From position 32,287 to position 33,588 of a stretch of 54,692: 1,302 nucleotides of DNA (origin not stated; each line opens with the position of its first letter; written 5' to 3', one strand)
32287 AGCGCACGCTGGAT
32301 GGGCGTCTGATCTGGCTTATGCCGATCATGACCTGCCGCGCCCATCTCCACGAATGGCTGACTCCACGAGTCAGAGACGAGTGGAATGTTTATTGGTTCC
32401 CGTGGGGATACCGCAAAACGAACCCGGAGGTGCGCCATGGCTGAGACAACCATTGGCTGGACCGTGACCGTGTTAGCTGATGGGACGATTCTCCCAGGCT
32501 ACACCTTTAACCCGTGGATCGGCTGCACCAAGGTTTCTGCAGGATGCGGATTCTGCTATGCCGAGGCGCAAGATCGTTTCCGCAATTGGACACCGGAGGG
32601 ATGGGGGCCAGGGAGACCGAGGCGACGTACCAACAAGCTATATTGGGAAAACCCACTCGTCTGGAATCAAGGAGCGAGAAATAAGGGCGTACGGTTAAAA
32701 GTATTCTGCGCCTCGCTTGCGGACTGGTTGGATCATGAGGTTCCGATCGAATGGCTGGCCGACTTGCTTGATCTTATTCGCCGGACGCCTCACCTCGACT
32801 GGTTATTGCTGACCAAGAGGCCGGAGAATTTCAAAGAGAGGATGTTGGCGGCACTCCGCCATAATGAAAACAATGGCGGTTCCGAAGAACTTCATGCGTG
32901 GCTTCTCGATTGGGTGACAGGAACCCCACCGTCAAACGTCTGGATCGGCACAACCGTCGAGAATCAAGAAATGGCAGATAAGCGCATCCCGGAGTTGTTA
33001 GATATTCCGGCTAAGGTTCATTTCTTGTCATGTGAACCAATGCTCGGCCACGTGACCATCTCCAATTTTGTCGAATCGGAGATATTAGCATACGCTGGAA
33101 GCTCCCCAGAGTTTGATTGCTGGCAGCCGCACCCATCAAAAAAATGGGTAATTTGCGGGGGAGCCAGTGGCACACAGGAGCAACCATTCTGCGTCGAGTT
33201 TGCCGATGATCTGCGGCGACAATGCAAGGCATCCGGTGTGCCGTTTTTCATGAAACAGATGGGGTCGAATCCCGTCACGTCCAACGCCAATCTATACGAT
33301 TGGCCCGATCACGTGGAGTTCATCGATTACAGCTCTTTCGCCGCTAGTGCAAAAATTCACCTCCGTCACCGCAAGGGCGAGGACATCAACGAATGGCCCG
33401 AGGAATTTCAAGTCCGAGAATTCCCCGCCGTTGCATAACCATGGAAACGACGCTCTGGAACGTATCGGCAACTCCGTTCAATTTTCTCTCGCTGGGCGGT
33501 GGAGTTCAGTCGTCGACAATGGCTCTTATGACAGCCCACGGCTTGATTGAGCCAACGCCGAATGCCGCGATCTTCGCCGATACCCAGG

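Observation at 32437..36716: Early-operon block DUF5131 three-Cys protein + PP-loop PAPS-reductase-like enzyme (+ GemA-like, DnaB, small MTase): candidate uncharacterised DNA-modification or anti-restriction module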

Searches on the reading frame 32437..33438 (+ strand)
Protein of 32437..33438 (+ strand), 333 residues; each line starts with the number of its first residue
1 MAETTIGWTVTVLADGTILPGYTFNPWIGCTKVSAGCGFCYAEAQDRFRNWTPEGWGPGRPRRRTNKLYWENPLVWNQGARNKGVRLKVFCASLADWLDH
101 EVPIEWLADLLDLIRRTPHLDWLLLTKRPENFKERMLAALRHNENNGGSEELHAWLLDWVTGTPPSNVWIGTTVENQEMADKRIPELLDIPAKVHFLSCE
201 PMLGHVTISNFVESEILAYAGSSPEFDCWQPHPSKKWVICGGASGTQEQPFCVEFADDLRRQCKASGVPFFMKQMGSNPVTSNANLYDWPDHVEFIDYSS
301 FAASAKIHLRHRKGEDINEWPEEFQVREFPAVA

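Call 4: search_protein_families(library=pfam, proteins=[window:32437-33438:+], max_evalue=0.01)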
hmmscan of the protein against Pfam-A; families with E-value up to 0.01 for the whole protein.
window:32437-33438:+ (333 aa): 1 family
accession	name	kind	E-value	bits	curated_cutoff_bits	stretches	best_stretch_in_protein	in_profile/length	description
PF07505.17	DUF5131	-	6.4e-62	209.7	28.9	1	23-278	10-218/243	Protein of unknown function (DUF5131)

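Call 5: search_protein_families(library=ncbifam, proteins=[window:32437-33438:+], max_evalue=1)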
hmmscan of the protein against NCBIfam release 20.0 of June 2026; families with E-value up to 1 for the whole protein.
window:32437-33438:+ (333 aa): 2 families
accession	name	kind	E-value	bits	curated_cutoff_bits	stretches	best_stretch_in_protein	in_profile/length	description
TIGR04471.1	rSAM_mob_pairA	equivalog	2.9e-06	26.9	355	1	28-132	14-100/220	radical SAM mobile pair protein A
TIGR04470.1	rSAM_mob_pairB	equivalog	0.0018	17.7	410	1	19-57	17-51/285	radical SAM mobile pair protein B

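Call 6: search_protein_families(library=phrogs, proteins=[window:32437-33438:+], max_evalue=0.01)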
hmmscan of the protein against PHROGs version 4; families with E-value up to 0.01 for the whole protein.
window:32437-33438:+ (333 aa): 2 families
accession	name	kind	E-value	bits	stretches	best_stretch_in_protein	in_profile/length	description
phrog_2045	-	unknown function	3.7e-70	237.7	1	2-293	3-249/299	-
phrog_13321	-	unknown function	0.0045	17.2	1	16-57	38-75/307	-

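Call 14: search_dna_similar(query=window:32437-33438:+, collection=phages, mode=protein, max_rows=40)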
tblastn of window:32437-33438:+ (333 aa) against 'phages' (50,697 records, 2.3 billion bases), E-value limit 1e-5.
Records with a match: 165; places in all: 167; records where one place covers at least 80% of the query: 49.
Best place of each record, by identity: <60% 165.
By first word of the organism name: Mycobacterium 51; Gordonia 47; Burkholderia 15; Xanthomonas 5; Rhizobium 5; Microcystis 5; Bacteriophage 5; Synechococcus 4; Natrialba 4; Tetraselmis 3; and 14 more.
By host as written in the record: Gordonia terrae 3612 41; Mycobacterium smegmatis mc2 155 16; - 11; Mycobacterium smegmatis mc#155 10; Burkholderia sp. 6; Mycobacterium smegmatis mc2155 5; Gordonia terrae CAG3 5; Mycobacteruim smegmatis mc2 155 4; and 49 more.
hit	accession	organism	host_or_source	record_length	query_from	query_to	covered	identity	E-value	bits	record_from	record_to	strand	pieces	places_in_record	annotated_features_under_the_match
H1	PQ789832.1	Burkholderia phage vB_E438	Burkholderia sp.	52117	22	322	90%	38.9%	4e-46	173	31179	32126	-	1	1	hypothetical protein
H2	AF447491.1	Burkholderia phage phiE125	-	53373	22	322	90%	38.9%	4e-46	173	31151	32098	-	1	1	37: gp37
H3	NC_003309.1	Burkholderia phage phiE125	Burkholderia thailandensis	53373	22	322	90%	38.9%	4e-46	173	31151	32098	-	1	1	Gp37/Gp68 family protein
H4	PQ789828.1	Burkholderia phage vB_E174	Burkholderia sp.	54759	22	322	90%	38.9%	4e-46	173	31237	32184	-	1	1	hypothetical protein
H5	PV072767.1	Burkholderia phage vB_E173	Burkholderia sp.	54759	22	322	90%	38.9%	4e-46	173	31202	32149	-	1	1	hypothetical protein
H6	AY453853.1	Burkholderia phage phi1026b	Burkholderia pseudomallei 1026b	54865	22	281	78%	44.0%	8e-47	175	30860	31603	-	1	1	gp38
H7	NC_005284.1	Burkholderia phage phi1026b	Burkholderia pseudomallei 1026b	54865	22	281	78%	44.0%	8e-47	175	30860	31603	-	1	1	Gp37/Gp68 family protein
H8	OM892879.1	Burkholderia phage PhiBP82.1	Burkholderia pseudomallei BP82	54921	22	281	78%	44.0%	8e-47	175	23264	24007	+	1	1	hypothetical protein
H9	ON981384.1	Synechococcus phage MinM1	Synechococcus sp.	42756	22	276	77%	44.7%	2e-52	191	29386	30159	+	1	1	hypothetical protein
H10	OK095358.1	Burkholderia phage phiBt-TXDOH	Burkholderia pseudomallei BP82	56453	22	276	77%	44.3%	3e-45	171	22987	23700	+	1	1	hypothetical protein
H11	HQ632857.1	Tetraselmis viridis virus S20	Tetraselmis viridis Rouch (Chlorophyta)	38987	22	277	77%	42.9%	4e-43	164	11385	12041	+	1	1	Gp37Gp68 family protein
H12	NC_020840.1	Tetraselmis viridis virus S20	Tetraselmis viridis Rouch (Chlorophyta)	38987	22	277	77%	42.9%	4e-43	164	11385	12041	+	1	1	Gp37Gp68 family protein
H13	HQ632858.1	Tetraselmis viridis virus SI1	Tetraselmis viridis Rouch (Chlorophyta)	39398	22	277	77%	42.9%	4e-43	164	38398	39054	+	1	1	Gp37Gp68 family protein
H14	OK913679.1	Xanthomonas phage JUN5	Grand Junction Colorado WWTP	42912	23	276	76%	43.1%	2e-40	156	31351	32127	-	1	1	hypothetical protein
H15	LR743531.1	Xanthomonas phage Tenjo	Phage obtained from sewage water ...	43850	23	276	76%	43.1%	1e-39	154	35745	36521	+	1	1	Bacteriophage protein gp37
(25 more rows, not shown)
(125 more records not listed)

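Call 16: get_annotated_region(hit=H3, flank=6000)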
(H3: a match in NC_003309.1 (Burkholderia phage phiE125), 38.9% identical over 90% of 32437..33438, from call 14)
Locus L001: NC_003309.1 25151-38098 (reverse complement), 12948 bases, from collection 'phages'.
description: Burkholderia phage phiE125, complete genome.
organism: Burkholderia phage phiE125 (NCBI taxid 2883940)
taxonomy: Viruses; Duplodnaviria; Heunggongvirae; Uroviricota; Caudoviricetes; Stanholtvirus; Stanholtvirus E125
host: Burkholderia thailandensis; source: -; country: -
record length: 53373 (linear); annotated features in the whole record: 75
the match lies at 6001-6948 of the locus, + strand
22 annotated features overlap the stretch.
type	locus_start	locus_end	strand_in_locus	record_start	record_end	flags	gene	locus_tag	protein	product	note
CDS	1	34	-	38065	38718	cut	-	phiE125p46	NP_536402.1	hypothetical protein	gp45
CDS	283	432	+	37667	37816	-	-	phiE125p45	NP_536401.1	bacterioprotein Gp44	gp44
CDS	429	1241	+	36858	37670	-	-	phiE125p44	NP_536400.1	lipoprotein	gp43; similar to Yersinia pestis YPMT1.49c, NC_003134; Salmonella enterica HCM2.0006c, AL513384; Caulobacter crescentus ...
CDS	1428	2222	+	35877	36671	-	-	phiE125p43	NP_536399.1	hypothetical protein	gp42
CDS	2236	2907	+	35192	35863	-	-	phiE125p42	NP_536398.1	hypothetical protein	gp41; similar to CP-933O Z2097, AE005346; CP-933U Z3120, AE005422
CDS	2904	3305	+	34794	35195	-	-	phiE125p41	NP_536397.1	hypothetical protein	gp40; similar to Phage Mx8 p77, AF396866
misc_feature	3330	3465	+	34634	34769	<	-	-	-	-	interrupted by insertion sequence ISBt3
repeat_region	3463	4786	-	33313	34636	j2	-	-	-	-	target site duplication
CDS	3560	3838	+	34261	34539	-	tnpA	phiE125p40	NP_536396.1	transposase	TnpA; similar to IS401 transposase subunit, L09108; IS868 Orf1, X55075; IS629 OrfA, AP002554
CDS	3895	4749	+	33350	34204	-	tnpB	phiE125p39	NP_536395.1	transposase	TnpB; Orf B of a putative transposase encoded by IS3-family insertion sequences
misc_feature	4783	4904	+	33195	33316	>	-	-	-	-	interrupted by insertion sequence ISBt3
CDS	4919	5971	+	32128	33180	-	-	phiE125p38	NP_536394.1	hypothetical protein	gp38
CDS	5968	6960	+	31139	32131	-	-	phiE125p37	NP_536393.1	Gp37/Gp68 family protein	gp37; similar to Mycobacterium tuberculosis Rv2734, NP_217250; Nostoc punctiforme hypothetical protein, AAK68643; ...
CDS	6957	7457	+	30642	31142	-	-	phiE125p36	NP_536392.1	hypothetical protein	gp36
CDS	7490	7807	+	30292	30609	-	-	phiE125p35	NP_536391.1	hypothetical protein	gp35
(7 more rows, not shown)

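Call 17: get_annotated_region(hit=H9, flank=6000)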
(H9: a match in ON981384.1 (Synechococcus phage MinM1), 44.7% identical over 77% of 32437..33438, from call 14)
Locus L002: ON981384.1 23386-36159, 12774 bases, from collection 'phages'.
description: Synechococcus phage MinM1, complete genome.
organism: Synechococcus phage MinM1 (NCBI taxid 2968431)
taxonomy: Viruses; Duplodnaviria; Heunggongvirae; Uroviricota; Caudoviricetes
host: Synechococcus sp.; source: -; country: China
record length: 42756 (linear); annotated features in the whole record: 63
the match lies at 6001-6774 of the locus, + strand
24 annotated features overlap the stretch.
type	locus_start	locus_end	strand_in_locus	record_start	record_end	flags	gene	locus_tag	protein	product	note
CDS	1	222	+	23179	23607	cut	-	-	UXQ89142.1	hypothetical protein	-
CDS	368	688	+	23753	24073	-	-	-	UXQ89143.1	hypothetical protein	-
CDS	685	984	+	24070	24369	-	-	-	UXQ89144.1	hypothetical protein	-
CDS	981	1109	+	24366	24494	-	-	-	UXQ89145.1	hypothetical protein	-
CDS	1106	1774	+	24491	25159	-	-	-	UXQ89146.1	hypothetical protein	-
CDS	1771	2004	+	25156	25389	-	-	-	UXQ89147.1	hypothetical protein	-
CDS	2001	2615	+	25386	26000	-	-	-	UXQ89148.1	3'-5' exoribonuclease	-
CDS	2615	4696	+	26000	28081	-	-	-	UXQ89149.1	ParB/RepB/Spo0J family partition protein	-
CDS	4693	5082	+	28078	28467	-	-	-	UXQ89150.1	hypothetical protein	-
CDS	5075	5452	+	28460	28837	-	-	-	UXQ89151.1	hypothetical protein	-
CDS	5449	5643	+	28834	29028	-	-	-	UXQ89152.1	hypothetical protein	-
CDS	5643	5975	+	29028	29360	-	-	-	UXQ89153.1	hypothetical protein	-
CDS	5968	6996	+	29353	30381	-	-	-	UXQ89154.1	hypothetical protein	phage Gp37/Gp68 family protein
CDS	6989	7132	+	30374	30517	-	-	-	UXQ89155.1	hypothetical protein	-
CDS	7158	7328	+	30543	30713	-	-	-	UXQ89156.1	hypothetical protein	-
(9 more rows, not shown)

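Call 18: search_protein_families(library=phrogs, proteins=[L001:4919-5971:+, L001:6957-7457:+, L002:2615-4696:+, L002:4693-5082:+, L002:5075-5452:+], max_evalue=0.001)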
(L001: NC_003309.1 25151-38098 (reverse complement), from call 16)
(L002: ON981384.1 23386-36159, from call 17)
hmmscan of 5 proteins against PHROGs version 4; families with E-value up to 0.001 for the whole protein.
L001:4919-5971:+ (350 aa): 3 families
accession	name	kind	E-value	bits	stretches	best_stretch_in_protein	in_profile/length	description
phrog_8593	-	unknown function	8.6e-15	55.7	1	169-222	258-311/487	-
phrog_3956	-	unknown function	6.4e-06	26.5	1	261-285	36-60/585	-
phrog_29062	-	unknown function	0.00052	20.8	1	259-288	4-33/242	-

L001:6957-7457:+ (166 aa): 0 families

L002:2615-4696:+ (693 aa): 11 families
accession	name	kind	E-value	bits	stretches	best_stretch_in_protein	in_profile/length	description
phrog_4715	-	DNA, RNA and nucleotide metabolism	3.2e-22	79.7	1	13-192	147-345/630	ParB-like partition protein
phrog_6218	-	DNA, RNA and nucleotide metabolism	2.4e-20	74.2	1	30-183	21-176/506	ParB-like partition protein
phrog_3264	-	DNA, RNA and nucleotide metabolism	4.6e-18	66.9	1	9-135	45-169/337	ParB-like partition protein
phrog_1033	-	DNA, RNA and nucleotide metabolism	3e-14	54.6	1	40-189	60-217/334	ParB-like partition protein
phrog_7783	-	unknown function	1e-07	32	1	36-170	25-163/634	-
phrog_723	-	DNA, RNA and nucleotide metabolism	4.1e-06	27.8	1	40-106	35-103/223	ParB-like partition protein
phrog_930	-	DNA, RNA and nucleotide metabolism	6.6e-05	23.9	1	41-108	33-96/223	ParB-like partition protein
phrog_26387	-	DNA, RNA and nucleotide metabolism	9.8e-05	22.9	1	43-111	38-109/252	ParB-like partition nuclease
phrog_620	-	DNA, RNA and nucleotide metabolism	0.00016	22.8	1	35-108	29-98/217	ParB-like partition protein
phrog_8071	-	DNA, RNA and nucleotide metabolism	0.00017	22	1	40-126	31-113/389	ParB-like partition protein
phrog_2159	-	DNA, RNA and nucleotide metabolism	0.00074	20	0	40-78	86-124/365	ParB-like partition protein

L002:4693-5082:+ (129 aa): 0 families

L002:5075-5452:+ (125 aa): 0 families

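Call 21: find_homologous_proteins(query=window:32437-33438:+, max_evalue=1e-10)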
Query window:32437-33438:+ (333 aa): 7997 proteins with E <= 1e-10 among 8000 candidates; the best 120 are listed.
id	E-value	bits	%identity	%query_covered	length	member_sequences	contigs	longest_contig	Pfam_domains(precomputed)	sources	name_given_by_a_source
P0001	5.2e-238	807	100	100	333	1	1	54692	PF07505.18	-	-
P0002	2.0e-99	351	52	93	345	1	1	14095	PF07505.18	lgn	-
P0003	1.5e-95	338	53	93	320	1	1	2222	PF07505.18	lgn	-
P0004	1.8e-94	335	52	94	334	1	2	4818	PF07505.18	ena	-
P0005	5.0e-94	333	52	93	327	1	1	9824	PF07505.18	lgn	-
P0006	3.3e-92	327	55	83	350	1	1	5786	PF07505.18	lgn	-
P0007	3.3e-92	327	49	93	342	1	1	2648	PF07505.18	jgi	jgi:protein gp37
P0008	2.0e-91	325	49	93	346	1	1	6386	PF07505.18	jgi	jgi:protein gp37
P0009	2.6e-91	324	52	93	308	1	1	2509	PF07505.18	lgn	-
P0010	7.0e-91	323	50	93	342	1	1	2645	PF07505.18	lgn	-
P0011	1.1e-90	322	55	83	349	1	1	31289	PF07505.18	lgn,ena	-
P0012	7.0e-90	319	51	93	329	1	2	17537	PF07505.18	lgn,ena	-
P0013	1.2e-89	319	52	93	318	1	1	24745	PF07505.18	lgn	-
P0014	2.1e-89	318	50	99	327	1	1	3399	PF07505.18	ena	-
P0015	2.5e-89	318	51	93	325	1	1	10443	PF07505.18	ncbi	-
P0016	1.2e-88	315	49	99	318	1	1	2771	PF07505.18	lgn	-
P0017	1.8e-88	315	50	93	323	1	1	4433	PF07505.18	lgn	-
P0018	2.0e-88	315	50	93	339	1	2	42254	PF07505.18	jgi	jgi:protein gp37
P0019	3.2e-88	314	46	99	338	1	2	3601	PF07505.18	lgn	-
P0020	4.4e-88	314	50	93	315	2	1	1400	PF07505.18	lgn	-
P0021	5.6e-88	313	49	93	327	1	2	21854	PF07505.18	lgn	-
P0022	5.7e-88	313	47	93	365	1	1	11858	PF07505.18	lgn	-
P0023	2.1e-87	311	47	93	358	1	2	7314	PF07505.18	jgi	jgi:protein gp37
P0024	4.1e-87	310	50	93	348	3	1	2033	PF07505.18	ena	-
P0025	8.2e-86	306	48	93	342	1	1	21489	PF07505.18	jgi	jgi:protein gp37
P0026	1.3e-85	305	49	92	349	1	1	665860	PF07505.18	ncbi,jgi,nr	ncbi:MAG: hypothetical protein K0R17_3554 [Rariglobus sp.]|jgi:protein gp37|nr:hypothetical protein 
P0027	3.7e-85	304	49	94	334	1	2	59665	PF07505.18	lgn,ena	-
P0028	4.6e-85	304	48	100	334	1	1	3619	PF07505.18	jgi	jgi:protein gp37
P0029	1.0e-84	303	46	93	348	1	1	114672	PF07505.18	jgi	jgi:protein gp37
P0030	1.3e-84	302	51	93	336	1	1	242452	PF07505.18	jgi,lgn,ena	-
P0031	1.5e-84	302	50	93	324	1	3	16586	PF07505.18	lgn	-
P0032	1.8e-84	302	53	83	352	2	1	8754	PF07505.18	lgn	-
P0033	2.7e-84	301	46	92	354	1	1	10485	PF07505.18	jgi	-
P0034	6.7e-84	300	46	93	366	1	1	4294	PF07505.18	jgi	jgi:protein gp37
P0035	1.4e-83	299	47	99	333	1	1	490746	PF07505.18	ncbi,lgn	-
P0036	5.4e-83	297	53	81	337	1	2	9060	PF07505.18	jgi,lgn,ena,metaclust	metaclust:\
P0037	7.6e-83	296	48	93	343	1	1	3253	PF07505.18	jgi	jgi:protein gp37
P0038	2.7e-82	295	45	94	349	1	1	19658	PF07505.18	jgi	jgi:protein gp37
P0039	7.5e-82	293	44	99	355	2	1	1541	PF07505.18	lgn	-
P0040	7.5e-82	293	49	93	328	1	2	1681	PF07505.18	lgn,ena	-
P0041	1.8e-81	292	45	99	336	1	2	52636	PF07505.18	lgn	-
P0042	2.7e-81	291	52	83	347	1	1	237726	PF07505.18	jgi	jgi:protein gp37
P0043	8.9e-81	290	47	93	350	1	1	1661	PF07505.18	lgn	-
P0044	9.9e-81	289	54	77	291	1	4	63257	PF07505.18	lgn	-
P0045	1.2e-80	289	46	93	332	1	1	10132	PF07505.18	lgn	-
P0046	1.3e-80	289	51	77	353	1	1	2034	PF07505.18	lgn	-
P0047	2.3e-80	288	46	93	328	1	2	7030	PF07505.18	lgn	-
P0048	2.4e-80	288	50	82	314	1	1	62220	PF07505.18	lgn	-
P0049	1.4e-79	286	47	88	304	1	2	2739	PF07505.18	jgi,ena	jgi:protein gp37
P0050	2.3e-79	285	49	81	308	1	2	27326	PF07505.18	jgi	jgi:protein gp37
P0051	2.4e-79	285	52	78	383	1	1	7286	PF07505.18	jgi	jgi:protein gp37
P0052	2.7e-79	285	48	93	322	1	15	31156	PF07505.18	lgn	-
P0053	3.7e-79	284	49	85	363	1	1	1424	PF07505.18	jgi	jgi:protein gp37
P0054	3.8e-79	284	44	92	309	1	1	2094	PF07505.18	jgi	jgi:protein gp37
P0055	4.3e-79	284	49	91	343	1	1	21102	PF07505.18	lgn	-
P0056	4.3e-79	284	47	93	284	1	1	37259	PF07505.18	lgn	-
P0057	4.8e-79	284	47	100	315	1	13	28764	PF07505.18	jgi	jgi:protein gp37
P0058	5.1e-79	284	46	97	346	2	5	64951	PF07505.18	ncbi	-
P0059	6.1e-79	284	54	76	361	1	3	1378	PF07505.18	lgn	-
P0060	9.5e-79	283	52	64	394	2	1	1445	PF07505.18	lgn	-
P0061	9.6e-79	283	51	83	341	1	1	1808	PF07505.18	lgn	-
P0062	1.1e-78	283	46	93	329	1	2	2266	PF07505.18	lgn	-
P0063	2.2e-78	282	56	77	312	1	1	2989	PF07505.18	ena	-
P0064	2.3e-78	282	48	88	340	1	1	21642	PF07505.18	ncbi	-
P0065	2.5e-78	281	46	99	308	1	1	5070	PF07505.18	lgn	-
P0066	2.9e-78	281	51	83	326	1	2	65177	PF07505.18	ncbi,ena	-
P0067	3.1e-78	281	43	93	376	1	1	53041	PF07505.18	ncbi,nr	ncbi:MAG: hypothetical protein C0518_05400 [Opitutus sp.]|nr:hypothetical protein [Opitutus sp.]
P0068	5.5e-78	280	46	93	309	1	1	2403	PF07505.18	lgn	-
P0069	6.5e-78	280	52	76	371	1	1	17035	PF07505.18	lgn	-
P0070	6.6e-78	280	44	93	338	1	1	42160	PF07505.18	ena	-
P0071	6.9e-78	280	49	80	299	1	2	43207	PF07505.18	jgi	jgi:protein gp37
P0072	7.3e-78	280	49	82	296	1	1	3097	PF07505.18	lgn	-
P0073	8.4e-78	280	46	93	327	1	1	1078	PF07505.18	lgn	-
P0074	9.1e-78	280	51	87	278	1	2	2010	PF07505.18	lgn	-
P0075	1.1e-77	279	51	81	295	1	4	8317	PF07505.18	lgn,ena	-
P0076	1.2e-77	279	47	93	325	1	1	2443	PF07505.18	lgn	-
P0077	1.4e-77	279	52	77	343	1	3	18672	PF07505.18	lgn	-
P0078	1.7e-77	279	54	77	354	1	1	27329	PF07505.18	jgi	jgi:protein gp37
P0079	2.1e-77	278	46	93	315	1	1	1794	PF07505.18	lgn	-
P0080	2.4e-77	278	46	93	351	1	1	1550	PF07505.18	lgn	-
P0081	2.6e-77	278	54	77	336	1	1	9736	PF07505.18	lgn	-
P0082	3.2e-77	278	48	93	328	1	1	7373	PF07505.18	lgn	-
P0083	3.3e-77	278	46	93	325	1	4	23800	PF07505.18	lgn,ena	-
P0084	3.3e-77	278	46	94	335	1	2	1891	PF07505.18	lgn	-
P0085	3.4e-77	278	48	93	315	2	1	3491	PF07505.18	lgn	-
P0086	3.5e-77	278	47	93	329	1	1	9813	PF07505.18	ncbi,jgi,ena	jgi:protein gp37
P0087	3.6e-77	278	50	83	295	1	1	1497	PF07505.18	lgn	-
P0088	4.6e-77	277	54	76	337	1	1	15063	PF07505.18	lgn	-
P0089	4.6e-77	277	52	77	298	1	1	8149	PF07505.18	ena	-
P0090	5.0e-77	277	49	90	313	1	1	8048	PF07505.18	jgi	-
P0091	5.0e-77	277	46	93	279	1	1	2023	PF07505.18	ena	-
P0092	5.4e-77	277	52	79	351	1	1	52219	PF07505.18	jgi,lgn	jgi:protein gp37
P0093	7.5e-77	277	45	93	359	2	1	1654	PF07505.18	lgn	-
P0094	8.4e-77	276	47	93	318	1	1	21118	PF07505.18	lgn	-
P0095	8.9e-77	276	44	94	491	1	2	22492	PF07505.18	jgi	jgi:protein gp37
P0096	9.2e-77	276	45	93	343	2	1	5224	PF07505.18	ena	-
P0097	1.0e-76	276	47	93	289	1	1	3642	PF07505.18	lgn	-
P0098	1.5e-76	276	48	93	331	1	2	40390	PF07505.18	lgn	-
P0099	1.6e-76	276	51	77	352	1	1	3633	PF07505.18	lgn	-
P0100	1.6e-76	276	45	93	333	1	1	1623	PF07505.18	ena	-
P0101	2.0e-76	275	53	76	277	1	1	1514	PF07505.18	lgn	-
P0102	2.2e-76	275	51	77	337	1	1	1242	PF07505.18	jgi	jgi:protein gp37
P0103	2.4e-76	275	47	94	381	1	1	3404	PF07505.18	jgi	jgi:protein gp37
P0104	2.5e-76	275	51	77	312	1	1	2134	PF07505.18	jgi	-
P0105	2.7e-76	275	47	90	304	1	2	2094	PF07505.18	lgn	-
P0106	2.8e-76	275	47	83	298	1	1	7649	PF07505.18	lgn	-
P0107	3.2e-76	275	47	93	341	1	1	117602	PF07505.18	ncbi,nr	ncbi:MAG: DUF5131 family protein [Verrucomicrobia bacterium]|nr:DUF5131 family protein [Verrucomicro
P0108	3.9e-76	274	50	83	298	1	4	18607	PF07505.18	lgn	-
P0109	4.7e-76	274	46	93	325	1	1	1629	PF07505.18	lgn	-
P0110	5.9e-76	274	43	93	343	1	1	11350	PF07505.18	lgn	-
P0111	6.4e-76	274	45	97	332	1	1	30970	PF07505.18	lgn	-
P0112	6.4e-76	274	48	90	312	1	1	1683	PF07505.18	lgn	-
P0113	7.2e-76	273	51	76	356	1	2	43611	PF07505.18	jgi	jgi:protein gp37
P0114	9.7e-76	273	50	77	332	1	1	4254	PF07505.18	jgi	jgi:protein gp37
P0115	1.0e-75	273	49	82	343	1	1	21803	PF07505.18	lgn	-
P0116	1.2e-75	273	46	87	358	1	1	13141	PF07505.18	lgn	-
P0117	1.3e-75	273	44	90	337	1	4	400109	PF07505.18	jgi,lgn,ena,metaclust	metaclust:\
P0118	1.5e-75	272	50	79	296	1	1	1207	PF07505.18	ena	-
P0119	1.5e-75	272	53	83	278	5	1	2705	PF07505.18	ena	-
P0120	1.6e-75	272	45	94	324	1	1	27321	PF07505.18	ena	-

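Call 22: find_encoding_contigs(protein=P0002, flank=8000, max_places=2)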
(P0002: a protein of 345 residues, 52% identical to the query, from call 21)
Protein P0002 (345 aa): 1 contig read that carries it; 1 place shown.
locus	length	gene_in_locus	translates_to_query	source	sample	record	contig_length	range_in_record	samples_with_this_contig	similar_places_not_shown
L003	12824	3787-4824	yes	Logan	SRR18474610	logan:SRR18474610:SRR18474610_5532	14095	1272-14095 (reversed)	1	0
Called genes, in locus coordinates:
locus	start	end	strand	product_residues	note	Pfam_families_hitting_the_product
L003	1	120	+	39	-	?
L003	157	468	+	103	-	-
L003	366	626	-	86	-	-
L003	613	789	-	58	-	-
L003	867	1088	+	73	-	-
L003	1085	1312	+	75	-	-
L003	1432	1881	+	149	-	-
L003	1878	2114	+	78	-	-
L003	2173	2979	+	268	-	PF14243:R2K_3, PF18299:R2K_2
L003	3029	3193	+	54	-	-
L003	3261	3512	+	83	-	-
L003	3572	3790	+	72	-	-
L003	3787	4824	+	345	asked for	PF07505:DUF5131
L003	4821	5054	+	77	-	-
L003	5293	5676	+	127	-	-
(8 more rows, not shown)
